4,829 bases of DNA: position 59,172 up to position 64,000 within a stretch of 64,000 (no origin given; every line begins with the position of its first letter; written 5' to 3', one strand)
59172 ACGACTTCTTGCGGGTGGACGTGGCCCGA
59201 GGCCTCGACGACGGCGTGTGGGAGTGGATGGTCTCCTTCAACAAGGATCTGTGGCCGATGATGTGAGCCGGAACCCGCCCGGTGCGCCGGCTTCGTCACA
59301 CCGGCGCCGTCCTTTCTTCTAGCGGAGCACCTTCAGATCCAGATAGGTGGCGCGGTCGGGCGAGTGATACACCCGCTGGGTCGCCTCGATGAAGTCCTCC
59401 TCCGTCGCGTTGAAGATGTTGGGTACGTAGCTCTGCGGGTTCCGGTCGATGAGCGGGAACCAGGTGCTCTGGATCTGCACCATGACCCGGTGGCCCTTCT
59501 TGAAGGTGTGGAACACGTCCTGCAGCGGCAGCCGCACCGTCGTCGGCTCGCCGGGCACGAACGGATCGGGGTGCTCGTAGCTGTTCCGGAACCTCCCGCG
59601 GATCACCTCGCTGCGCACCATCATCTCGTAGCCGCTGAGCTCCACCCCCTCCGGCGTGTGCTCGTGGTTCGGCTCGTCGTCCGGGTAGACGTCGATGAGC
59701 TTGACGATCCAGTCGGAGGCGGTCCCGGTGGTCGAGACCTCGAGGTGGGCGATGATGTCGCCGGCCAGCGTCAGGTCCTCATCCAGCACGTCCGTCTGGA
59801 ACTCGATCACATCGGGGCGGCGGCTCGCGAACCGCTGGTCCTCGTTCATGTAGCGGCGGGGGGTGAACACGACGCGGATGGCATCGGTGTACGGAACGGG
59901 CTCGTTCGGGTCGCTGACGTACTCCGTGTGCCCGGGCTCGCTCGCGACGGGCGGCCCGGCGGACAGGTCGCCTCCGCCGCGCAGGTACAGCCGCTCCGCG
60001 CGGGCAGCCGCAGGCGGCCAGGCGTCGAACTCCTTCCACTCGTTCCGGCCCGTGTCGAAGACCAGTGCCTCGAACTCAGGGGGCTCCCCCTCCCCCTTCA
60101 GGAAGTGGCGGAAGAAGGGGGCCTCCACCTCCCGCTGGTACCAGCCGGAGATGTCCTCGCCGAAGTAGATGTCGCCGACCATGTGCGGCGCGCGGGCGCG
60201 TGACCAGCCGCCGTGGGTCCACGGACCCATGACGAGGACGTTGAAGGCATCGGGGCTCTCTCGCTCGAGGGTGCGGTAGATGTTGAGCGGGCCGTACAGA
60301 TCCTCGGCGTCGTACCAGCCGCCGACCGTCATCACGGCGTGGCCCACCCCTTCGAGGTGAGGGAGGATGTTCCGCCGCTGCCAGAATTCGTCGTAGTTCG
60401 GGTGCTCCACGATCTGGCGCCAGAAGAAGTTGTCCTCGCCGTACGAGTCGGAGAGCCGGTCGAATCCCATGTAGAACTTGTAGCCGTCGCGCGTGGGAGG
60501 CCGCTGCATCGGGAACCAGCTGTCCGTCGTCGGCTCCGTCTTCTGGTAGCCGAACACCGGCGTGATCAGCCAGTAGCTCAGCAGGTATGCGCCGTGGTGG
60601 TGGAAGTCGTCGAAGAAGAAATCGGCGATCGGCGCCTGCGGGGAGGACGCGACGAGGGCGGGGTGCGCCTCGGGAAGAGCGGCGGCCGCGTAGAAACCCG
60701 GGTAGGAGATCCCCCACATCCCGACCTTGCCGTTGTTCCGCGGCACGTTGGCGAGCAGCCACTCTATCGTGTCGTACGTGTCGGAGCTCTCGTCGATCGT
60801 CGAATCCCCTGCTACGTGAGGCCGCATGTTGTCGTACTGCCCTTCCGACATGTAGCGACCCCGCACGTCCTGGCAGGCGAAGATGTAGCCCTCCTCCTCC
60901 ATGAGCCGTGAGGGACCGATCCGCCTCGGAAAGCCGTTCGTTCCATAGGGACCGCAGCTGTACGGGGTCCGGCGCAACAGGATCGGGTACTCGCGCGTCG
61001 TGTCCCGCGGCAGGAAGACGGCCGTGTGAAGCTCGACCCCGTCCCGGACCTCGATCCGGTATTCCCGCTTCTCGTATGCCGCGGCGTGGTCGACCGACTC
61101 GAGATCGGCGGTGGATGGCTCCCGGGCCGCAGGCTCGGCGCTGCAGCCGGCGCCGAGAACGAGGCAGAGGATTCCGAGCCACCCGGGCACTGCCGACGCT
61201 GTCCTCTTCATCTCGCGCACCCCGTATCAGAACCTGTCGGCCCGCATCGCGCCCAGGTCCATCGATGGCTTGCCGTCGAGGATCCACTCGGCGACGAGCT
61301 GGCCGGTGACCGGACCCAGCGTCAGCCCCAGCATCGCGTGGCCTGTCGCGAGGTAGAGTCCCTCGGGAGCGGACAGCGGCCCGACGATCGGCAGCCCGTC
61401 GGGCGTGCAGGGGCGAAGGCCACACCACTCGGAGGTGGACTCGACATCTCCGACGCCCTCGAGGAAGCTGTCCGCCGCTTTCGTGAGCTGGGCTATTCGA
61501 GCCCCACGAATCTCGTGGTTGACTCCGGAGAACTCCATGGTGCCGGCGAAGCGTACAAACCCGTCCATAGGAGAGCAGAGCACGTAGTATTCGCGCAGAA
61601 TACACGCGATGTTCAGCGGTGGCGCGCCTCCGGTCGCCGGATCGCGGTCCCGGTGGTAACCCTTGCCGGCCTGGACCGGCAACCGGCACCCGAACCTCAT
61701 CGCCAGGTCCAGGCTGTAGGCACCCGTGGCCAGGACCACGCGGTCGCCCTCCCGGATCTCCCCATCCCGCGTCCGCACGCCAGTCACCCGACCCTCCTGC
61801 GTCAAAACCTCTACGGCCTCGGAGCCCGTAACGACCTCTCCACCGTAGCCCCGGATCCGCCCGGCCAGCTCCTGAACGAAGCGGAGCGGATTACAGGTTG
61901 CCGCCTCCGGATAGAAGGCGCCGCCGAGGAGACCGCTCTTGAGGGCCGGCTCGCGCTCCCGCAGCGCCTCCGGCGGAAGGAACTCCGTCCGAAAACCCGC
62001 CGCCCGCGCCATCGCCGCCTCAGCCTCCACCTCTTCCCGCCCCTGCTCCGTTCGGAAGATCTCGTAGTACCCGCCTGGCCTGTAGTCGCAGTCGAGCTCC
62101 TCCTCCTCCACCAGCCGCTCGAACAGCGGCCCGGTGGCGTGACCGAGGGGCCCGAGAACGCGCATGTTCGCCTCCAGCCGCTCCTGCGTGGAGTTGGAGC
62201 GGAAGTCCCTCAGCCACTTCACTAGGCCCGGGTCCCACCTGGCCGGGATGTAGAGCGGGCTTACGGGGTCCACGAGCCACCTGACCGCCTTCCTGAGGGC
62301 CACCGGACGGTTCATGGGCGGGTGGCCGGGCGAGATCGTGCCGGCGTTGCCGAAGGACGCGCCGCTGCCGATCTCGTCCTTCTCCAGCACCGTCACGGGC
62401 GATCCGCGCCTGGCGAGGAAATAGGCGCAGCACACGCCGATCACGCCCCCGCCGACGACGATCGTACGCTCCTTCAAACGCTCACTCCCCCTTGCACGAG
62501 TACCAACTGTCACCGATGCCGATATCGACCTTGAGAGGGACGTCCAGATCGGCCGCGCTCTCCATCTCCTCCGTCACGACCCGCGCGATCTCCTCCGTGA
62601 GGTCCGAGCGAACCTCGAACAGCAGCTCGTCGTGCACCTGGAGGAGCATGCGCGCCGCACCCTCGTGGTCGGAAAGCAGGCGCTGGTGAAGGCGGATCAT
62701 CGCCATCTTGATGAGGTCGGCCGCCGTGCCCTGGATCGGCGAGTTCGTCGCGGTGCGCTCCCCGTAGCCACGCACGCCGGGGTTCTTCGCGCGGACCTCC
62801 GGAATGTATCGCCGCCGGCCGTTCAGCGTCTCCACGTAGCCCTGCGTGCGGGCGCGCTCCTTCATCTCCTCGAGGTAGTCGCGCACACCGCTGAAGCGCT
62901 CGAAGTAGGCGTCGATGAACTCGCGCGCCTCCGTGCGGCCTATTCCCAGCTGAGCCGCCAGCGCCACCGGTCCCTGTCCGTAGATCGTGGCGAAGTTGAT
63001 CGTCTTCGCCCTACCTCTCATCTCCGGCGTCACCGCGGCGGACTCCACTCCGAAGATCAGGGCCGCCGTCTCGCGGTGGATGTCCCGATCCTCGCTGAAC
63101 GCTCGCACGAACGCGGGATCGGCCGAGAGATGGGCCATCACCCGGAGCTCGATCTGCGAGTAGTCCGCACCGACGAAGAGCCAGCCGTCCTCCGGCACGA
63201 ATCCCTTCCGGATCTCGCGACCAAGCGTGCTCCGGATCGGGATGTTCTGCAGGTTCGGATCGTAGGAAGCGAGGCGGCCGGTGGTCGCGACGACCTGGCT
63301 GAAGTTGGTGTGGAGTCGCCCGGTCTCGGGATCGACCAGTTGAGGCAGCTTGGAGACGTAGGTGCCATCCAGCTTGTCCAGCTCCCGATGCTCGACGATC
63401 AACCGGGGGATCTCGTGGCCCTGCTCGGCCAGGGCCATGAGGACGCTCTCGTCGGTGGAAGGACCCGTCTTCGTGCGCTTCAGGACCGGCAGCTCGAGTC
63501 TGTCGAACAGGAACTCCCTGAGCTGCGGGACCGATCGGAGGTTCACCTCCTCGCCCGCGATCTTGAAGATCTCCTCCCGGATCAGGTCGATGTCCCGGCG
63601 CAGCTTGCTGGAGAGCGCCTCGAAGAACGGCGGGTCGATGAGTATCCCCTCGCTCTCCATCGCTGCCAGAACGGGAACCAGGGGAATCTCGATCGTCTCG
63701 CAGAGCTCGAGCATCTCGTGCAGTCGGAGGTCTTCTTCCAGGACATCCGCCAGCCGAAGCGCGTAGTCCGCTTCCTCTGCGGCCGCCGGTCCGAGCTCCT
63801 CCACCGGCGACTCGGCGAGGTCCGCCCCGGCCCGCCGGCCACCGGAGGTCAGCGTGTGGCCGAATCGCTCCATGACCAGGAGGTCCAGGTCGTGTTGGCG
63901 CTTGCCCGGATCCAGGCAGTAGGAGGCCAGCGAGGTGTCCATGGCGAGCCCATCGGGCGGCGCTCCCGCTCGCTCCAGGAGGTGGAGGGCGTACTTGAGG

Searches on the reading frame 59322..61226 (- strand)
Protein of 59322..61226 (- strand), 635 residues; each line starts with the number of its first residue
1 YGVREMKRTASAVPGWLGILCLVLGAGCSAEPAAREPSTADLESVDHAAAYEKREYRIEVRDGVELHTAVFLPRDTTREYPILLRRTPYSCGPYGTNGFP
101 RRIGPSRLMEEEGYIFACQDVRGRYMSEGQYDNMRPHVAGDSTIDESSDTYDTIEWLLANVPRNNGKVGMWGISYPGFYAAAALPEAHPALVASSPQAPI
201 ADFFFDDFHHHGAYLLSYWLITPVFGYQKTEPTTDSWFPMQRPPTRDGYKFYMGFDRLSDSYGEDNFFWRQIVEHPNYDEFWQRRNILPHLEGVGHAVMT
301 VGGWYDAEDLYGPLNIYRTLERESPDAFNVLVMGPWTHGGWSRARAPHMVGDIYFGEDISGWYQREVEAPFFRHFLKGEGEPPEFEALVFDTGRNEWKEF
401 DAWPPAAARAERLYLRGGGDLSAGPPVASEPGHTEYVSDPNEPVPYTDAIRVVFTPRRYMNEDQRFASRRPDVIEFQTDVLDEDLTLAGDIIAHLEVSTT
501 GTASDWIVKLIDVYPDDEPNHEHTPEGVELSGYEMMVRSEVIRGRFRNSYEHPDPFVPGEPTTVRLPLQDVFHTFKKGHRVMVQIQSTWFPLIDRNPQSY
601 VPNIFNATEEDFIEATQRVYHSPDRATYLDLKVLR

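Call 34: search_protein_families(library=pfam, proteins=[window:59322-61226:-], max_evalue=0.0001)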
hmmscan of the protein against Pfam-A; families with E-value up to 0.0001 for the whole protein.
window:59322-61226:- (635 aa): 2 families
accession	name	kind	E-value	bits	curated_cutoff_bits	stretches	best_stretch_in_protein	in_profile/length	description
PF02129.25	Peptidase_S15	-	7e-53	180.4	23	1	62-339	1-261/262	X-Pro dipeptidyl-peptidase (S15 family)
PF08530.16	PepX_C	-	2.3e-30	106.6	22.5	1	392-629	14-216/217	X-Pro dipeptidyl-peptidase C-terminal non-catalytic domain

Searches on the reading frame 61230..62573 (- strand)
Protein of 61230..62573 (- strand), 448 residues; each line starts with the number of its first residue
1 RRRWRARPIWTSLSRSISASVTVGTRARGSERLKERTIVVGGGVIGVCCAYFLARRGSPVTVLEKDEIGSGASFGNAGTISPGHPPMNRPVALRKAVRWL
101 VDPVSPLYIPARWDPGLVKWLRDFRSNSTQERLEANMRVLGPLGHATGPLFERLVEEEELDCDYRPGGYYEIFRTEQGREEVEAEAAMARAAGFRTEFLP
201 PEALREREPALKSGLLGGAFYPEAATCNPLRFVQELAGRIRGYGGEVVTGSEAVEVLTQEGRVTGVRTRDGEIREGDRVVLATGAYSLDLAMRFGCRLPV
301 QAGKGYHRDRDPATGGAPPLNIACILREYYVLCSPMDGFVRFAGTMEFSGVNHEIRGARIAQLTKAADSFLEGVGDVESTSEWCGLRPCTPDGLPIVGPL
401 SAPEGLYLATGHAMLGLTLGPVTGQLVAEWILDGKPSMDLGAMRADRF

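Call 34: search_protein_families(library=pfam, proteins=[window:61230-62573:-], max_evalue=0.0001)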
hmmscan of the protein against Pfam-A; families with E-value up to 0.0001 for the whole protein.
window:61230-62573:- (448 aa): 8 families
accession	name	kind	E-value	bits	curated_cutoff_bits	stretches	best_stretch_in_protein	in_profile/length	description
PF01266.30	DAO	-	2e-77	261.5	27.9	1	37-430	2-353/353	FAD dependent oxidoreductase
PF07992.20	Pyr_redox_2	-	4.3e-10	39.9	26.1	1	32-65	140-173/291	Pyridine nucleotide-disulphide oxidoreductase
PF00890.30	FAD_binding_2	-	1.1e-08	35.2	20.4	1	38-288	3-206/414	FAD binding domain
PF00070.33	Pyr_redox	-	2.8e-07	31.4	22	1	36-65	1-30/82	Pyridine nucleotide-disulphide oxidoreductase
PF13450.12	NAD_binding_8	-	1.4e-06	29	21.9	1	39-72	1-34/68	NAD(P)-binding Rossmann-like domain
PF01134.28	GIDA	-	2e-06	27.6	22.1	0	251-287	116-152/391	Glucose inhibited division protein A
PF03486.20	HI0933_like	-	7.2e-06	26.1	50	0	36-67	2-33/244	HI0933-like protein Rossmann domain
PF13738.12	Pyr_redox_3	-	7.9e-05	22.5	30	0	38-70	1-34/305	Pyridine nucleotide-disulphide oxidoreductase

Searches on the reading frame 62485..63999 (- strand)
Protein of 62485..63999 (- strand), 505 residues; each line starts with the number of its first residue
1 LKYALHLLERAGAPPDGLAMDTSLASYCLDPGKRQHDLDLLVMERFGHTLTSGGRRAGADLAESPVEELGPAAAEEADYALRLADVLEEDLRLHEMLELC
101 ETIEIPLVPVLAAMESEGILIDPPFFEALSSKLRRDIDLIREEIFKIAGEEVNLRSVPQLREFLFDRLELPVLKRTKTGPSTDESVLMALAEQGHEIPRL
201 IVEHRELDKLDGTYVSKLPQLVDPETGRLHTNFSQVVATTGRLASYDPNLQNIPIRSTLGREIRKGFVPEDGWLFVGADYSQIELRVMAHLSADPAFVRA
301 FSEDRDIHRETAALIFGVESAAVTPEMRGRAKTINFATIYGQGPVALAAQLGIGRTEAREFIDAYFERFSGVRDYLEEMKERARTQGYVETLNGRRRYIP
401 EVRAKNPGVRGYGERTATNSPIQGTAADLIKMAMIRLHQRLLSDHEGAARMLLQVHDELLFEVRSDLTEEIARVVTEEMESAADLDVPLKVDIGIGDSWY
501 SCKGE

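Call 34: search_protein_families(library=pfam, proteins=[window:62485-63999:-], max_evalue=0.0001)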
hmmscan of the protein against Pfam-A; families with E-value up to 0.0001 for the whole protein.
window:62485-63999:- (505 aa): 1 family
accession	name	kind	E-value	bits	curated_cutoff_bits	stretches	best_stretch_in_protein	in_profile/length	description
PF00476.26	DNA_pol_A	-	1.6e-151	505.1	34.3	1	126-500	4-380/381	DNA polymerase family A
